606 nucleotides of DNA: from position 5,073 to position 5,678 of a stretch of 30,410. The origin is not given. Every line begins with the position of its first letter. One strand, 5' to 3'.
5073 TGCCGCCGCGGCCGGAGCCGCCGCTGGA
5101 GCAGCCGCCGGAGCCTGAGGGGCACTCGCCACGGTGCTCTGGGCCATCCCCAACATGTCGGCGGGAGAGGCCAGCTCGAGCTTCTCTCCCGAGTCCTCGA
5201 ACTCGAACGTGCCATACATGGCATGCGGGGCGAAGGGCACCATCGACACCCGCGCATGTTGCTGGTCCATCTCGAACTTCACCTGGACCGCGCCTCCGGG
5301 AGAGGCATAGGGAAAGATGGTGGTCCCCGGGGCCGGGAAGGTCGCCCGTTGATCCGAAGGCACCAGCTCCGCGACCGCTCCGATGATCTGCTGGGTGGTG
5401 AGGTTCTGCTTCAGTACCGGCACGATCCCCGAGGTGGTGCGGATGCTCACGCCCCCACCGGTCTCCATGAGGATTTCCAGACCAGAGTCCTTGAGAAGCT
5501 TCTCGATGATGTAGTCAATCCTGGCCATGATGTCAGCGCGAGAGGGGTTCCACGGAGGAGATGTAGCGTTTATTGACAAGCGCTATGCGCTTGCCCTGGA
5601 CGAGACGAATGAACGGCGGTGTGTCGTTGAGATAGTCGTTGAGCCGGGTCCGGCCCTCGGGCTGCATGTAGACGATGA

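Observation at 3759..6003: PilT paralogue with an extra N-terminal domain and Pro/Ala linker, coupled to an unknown 156-aa protein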

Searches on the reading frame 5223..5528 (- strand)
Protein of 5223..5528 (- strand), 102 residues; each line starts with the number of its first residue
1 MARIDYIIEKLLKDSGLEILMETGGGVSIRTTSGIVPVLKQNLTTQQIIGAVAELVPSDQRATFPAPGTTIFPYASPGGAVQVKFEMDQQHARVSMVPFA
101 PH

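Call 48: search_solved_structures(query=A3, max_evalue=10, show_alignments=3)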
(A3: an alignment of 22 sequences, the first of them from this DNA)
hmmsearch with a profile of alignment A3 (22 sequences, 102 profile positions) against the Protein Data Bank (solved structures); distinct sequences matched with E-value up to 10: 8.
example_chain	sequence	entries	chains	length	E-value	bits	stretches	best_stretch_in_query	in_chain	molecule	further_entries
8bl6_A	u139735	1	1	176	0.044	17.1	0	75-98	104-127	dIG14-scdim-EF62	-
9n32_A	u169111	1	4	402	0.088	16.1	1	9-76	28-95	PilU protein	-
1wdy_A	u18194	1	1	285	0.58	13.5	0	14-39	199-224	2-5A-dependent ribonuclease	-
5nl9_A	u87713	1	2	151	0.84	12.9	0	17-63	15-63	Transcriptional regulator (FUR family)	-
8bl3_A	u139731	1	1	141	0.86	12.9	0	78-98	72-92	scIg12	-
4g8k_A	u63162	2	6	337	1.1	12.6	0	14-39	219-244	2-5A-dependent ribonuclease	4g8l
5y4e_A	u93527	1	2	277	1.5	12.1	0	14-38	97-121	Ankyrin-2,Ankyrin-2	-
5y4d_A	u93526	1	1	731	2.2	11.6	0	14-38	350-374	Ankyrin-1,Ankyrin-2,Ankyrin-2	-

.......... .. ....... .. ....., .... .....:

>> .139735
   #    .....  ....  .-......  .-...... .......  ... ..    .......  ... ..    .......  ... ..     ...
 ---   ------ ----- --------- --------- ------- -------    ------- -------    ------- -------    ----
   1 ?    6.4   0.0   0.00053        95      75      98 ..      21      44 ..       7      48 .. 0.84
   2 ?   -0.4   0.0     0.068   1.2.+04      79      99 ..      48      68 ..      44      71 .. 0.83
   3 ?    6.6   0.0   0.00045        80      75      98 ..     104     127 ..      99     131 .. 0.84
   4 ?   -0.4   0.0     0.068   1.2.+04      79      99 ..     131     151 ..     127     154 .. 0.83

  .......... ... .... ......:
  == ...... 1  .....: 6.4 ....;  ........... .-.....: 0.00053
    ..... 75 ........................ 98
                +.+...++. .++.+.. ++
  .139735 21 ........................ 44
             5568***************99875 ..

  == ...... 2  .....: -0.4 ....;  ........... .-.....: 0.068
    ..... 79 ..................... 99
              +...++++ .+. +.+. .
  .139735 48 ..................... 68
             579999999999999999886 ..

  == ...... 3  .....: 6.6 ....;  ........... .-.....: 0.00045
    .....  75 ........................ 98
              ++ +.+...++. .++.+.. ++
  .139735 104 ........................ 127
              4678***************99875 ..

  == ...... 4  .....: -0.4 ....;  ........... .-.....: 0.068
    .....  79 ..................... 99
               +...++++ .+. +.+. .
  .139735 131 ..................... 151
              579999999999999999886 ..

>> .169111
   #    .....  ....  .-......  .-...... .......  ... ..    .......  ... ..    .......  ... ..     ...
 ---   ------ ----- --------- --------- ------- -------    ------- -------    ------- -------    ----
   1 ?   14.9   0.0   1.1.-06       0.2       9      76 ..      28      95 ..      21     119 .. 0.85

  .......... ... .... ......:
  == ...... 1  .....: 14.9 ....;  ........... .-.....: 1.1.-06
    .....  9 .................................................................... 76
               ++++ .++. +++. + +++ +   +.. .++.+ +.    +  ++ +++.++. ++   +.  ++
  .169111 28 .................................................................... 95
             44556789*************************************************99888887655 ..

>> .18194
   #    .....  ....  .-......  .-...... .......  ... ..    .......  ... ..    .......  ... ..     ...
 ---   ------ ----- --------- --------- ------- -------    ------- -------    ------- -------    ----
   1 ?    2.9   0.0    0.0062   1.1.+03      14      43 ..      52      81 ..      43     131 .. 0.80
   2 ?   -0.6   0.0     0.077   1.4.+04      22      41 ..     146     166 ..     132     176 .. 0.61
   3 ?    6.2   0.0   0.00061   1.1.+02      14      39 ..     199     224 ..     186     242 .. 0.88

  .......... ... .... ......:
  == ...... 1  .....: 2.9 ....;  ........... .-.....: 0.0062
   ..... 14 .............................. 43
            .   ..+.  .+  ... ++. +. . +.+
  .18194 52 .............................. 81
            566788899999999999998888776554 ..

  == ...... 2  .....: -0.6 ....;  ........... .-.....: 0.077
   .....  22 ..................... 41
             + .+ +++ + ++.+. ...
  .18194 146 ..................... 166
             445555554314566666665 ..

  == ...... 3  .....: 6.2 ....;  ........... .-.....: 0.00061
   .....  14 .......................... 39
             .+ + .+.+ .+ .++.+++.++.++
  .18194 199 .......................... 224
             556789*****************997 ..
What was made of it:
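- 5229..5528 (-): Extra N-terminal domain (residues 1-100), a diverged duplicate of the PilT N-terminal domain. PilU N-domain is the second PDB profile hit, E = 0.088 (call 48).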

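Call 49: search_protein_families(library=pfam, alignment_id=A3, max_evalue=10)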
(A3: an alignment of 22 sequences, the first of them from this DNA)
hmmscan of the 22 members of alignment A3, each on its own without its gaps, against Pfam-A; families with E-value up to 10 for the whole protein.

A. member 1, seq(102 aa): 0 families

B. families by the number of members that match (of 22 scanned): 3 families
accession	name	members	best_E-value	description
PF07660.19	STN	1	0.077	Secretin and TonB N terminus short domain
PF24127.1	DUF7395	1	0.16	Domain of unknown function (DUF7395)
PF02814.20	UreE_N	1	0.16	UreE urease accessory protein, N-terminal domain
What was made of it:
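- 5229..5528 (-): No Pfam match (call 49).
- On T2SSE_N / MshEN or PIN ('PilT N-terminus') domain, for the extra N-domain: Only three unrelated single-member hits at E > 0.07 (call 49).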
